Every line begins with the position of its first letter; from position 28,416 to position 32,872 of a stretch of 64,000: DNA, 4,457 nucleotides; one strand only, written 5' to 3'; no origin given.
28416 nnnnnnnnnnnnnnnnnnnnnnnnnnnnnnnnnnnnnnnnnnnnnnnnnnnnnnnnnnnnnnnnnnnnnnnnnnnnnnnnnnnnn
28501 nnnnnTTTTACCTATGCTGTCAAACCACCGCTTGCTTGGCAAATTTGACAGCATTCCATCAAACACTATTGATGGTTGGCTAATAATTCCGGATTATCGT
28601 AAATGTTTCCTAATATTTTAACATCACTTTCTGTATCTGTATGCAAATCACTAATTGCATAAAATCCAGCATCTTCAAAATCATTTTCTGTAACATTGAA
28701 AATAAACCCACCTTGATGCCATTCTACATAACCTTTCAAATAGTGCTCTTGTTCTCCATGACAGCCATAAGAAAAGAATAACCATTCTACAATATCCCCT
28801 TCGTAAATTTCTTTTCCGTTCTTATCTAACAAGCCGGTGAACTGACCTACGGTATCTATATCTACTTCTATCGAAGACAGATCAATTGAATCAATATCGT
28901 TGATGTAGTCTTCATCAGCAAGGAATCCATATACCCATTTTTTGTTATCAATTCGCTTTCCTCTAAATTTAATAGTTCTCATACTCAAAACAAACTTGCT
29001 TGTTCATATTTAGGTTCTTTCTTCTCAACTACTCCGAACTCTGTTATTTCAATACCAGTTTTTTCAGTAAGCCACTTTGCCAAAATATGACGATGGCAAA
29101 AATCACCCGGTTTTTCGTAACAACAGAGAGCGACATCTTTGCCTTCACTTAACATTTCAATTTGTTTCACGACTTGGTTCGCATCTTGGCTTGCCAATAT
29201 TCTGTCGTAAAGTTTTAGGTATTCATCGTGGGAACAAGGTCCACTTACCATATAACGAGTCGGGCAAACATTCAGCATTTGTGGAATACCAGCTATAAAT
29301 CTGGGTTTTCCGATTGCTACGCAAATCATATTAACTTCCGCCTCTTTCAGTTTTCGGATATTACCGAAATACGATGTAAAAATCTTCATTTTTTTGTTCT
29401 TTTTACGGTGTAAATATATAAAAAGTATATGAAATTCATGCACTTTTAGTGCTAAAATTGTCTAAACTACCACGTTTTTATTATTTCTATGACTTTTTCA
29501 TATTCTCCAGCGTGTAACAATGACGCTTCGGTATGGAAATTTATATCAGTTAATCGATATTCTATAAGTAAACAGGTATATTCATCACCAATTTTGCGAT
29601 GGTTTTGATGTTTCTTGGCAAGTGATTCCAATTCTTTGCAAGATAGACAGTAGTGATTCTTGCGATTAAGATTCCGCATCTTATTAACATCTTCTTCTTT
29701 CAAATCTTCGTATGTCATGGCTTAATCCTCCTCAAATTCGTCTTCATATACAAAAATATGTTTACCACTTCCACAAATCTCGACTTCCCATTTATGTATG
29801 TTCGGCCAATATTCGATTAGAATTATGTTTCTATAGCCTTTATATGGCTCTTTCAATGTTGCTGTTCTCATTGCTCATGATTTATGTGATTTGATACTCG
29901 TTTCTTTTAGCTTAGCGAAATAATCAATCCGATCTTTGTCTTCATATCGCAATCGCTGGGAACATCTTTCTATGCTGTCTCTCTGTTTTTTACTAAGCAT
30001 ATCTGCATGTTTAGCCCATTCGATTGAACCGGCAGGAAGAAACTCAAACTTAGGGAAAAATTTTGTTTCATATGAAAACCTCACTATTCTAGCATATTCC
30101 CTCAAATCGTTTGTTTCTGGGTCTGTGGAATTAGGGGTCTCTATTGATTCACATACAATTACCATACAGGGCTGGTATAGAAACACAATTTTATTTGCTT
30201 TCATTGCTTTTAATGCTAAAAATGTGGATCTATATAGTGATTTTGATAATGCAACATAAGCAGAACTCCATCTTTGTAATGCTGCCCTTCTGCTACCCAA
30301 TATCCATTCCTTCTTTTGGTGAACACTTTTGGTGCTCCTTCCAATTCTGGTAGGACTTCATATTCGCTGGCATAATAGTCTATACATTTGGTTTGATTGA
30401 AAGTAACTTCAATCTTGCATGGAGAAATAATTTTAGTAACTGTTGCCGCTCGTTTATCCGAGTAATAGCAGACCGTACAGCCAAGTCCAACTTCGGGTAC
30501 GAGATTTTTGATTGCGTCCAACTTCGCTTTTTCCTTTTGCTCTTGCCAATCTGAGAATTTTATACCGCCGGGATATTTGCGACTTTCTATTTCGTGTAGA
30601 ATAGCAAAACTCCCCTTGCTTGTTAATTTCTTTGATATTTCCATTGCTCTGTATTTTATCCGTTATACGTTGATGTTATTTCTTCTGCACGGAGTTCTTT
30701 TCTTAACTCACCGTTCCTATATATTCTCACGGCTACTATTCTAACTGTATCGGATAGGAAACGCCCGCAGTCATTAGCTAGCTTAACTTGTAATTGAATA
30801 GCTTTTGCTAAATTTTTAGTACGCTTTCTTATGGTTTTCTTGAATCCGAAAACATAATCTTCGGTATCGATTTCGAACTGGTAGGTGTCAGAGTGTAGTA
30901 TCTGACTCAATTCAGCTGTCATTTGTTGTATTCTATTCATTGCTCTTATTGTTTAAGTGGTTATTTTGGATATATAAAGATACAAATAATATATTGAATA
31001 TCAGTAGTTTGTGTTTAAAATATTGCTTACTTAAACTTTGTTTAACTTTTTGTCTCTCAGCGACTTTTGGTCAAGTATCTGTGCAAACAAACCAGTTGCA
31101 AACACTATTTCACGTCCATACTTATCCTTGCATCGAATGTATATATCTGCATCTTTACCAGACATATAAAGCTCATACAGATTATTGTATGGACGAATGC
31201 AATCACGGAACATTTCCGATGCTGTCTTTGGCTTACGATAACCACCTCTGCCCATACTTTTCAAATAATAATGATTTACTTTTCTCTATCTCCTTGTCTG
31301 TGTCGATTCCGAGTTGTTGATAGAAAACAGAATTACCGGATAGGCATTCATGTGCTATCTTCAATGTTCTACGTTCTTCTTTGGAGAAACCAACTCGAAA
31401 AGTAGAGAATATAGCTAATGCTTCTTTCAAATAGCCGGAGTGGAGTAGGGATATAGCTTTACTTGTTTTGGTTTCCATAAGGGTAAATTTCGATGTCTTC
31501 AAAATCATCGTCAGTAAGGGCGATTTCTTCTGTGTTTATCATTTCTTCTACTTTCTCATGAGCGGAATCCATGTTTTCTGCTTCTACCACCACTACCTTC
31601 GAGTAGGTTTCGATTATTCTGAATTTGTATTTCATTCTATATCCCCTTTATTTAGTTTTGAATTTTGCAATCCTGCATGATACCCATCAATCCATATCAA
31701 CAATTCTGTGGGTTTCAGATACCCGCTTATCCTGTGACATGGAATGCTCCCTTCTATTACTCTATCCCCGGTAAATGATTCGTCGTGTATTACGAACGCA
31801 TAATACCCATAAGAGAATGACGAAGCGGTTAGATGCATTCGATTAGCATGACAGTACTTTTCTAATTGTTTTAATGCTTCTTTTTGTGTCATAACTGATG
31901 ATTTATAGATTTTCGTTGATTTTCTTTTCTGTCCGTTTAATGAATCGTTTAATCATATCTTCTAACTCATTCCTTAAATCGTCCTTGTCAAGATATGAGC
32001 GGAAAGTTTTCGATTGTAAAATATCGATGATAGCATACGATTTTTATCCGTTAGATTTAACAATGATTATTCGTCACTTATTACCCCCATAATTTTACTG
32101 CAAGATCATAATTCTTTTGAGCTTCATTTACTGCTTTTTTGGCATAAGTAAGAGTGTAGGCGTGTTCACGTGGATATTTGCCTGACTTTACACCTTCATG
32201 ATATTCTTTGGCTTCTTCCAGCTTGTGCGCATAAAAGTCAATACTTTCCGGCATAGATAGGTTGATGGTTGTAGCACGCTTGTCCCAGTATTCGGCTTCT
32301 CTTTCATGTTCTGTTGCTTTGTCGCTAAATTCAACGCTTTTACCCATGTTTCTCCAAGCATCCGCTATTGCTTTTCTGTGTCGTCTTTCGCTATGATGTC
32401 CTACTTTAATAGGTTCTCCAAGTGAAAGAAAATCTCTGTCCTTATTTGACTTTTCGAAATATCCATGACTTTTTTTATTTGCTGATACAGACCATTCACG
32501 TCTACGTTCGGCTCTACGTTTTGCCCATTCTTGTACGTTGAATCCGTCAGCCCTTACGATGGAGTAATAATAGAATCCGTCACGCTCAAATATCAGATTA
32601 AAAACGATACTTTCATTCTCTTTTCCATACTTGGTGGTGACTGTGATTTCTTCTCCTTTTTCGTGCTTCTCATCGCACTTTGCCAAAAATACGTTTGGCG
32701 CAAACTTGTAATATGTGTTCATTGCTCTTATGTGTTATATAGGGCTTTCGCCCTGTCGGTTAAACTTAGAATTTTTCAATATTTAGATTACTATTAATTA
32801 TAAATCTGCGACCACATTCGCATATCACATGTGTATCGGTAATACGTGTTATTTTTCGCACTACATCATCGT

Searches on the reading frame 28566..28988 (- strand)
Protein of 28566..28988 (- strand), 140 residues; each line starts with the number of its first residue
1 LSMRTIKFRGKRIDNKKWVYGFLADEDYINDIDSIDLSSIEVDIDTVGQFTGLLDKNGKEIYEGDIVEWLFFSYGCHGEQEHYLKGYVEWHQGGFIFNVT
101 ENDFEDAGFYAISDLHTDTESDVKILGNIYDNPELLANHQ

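Call 14: search_protein_families(library=phrogs, proteins=[window:28566-28988:-], max_evalue=0.001)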
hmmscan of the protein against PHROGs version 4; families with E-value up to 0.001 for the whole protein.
window:28566-28988:- (140 aa): 3 families
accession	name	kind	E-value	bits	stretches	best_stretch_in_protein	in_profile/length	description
phrog_98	-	unknown function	1.4e-29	104.1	1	1-136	23-150/208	-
phrog_8684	-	unknown function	1.6e-27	97.5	1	3-138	2-162/164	-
phrog_25196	-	unknown function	0.0009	20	0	3-40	1-34/122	-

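Call 97: search_protein_families(library=pfam, proteins=[window:28566-28988:-], max_evalue=0.001)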
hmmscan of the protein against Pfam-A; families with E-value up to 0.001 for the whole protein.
window:28566-28988:- (140 aa): 1 family
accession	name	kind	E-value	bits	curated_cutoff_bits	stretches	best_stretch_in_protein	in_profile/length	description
PF09643.15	YopX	-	7.3e-18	65.2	22.4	1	7-136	1-127/128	YopX protein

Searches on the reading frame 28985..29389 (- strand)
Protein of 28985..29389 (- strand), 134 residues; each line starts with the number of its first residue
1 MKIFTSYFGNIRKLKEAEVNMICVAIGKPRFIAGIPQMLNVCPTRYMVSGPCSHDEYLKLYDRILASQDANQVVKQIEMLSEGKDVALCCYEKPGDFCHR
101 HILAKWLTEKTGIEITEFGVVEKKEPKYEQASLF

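Call 14: search_protein_families(library=phrogs, proteins=[window:28985-29389:-], max_evalue=0.001)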
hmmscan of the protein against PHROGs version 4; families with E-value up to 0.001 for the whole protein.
window:28985-29389:- (134 aa): 3 families
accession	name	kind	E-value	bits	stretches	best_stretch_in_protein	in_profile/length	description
phrog_2450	-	unknown function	8.3e-35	121.9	1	1-132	38-174/346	-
phrog_22076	-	unknown function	1.6e-09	39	1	50-110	9-68/83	-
phrog_10021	-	unknown function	5.5e-07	30.6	1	85-107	3-25/43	-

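Call 77: search_protein_families(library=ncbifam, proteins=[window:28985-29389:-], max_evalue=0.01)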
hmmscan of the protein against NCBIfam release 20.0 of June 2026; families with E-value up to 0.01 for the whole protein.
window:28985-29389:- (134 aa): 0 families

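Call 97: search_protein_families(library=pfam, proteins=[window:28985-29389:-], max_evalue=0.001)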
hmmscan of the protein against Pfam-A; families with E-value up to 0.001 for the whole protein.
window:28985-29389:- (134 aa): 2 families
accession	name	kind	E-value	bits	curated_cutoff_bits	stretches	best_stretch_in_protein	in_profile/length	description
PF22751.1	DUF488-N3a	-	3.2e-10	40.8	27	1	50-110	56-117/118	Active DUF488-N3 subclade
PF04343.18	DUF488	-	3.3e-06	28.2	22.2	1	54-107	69-121/121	Domain of unknown function DUF488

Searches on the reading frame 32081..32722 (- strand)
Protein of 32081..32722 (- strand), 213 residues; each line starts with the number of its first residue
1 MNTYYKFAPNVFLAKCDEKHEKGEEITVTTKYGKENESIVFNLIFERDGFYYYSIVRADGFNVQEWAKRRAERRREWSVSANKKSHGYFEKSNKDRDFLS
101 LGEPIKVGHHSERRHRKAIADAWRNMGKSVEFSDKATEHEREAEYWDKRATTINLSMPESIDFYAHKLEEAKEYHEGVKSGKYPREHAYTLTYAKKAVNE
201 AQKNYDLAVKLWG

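Call 14: search_protein_families(library=phrogs, proteins=[window:32081-32722:-], max_evalue=0.001)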
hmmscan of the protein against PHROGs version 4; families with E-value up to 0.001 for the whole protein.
window:32081-32722:- (213 aa): 2 families
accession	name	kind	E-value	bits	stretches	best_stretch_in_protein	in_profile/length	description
phrog_17519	-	unknown function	2.2e-112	374.9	1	1-213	1-213/213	-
phrog_6744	-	unknown function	3.1e-12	47.3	1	62-179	93-209/355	-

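Call 70: search_protein_families(library=pfam, proteins=[window:32081-32722:-], max_evalue=0.1)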
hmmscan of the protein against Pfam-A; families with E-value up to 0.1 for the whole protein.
window:32081-32722:- (213 aa): 1 family
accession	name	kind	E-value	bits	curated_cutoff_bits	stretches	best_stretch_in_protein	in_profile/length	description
PF12083.13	DUF3560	-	8.8e-42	142.6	27.2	1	62-183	1-121/124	Domain of unknown function (DUF3560)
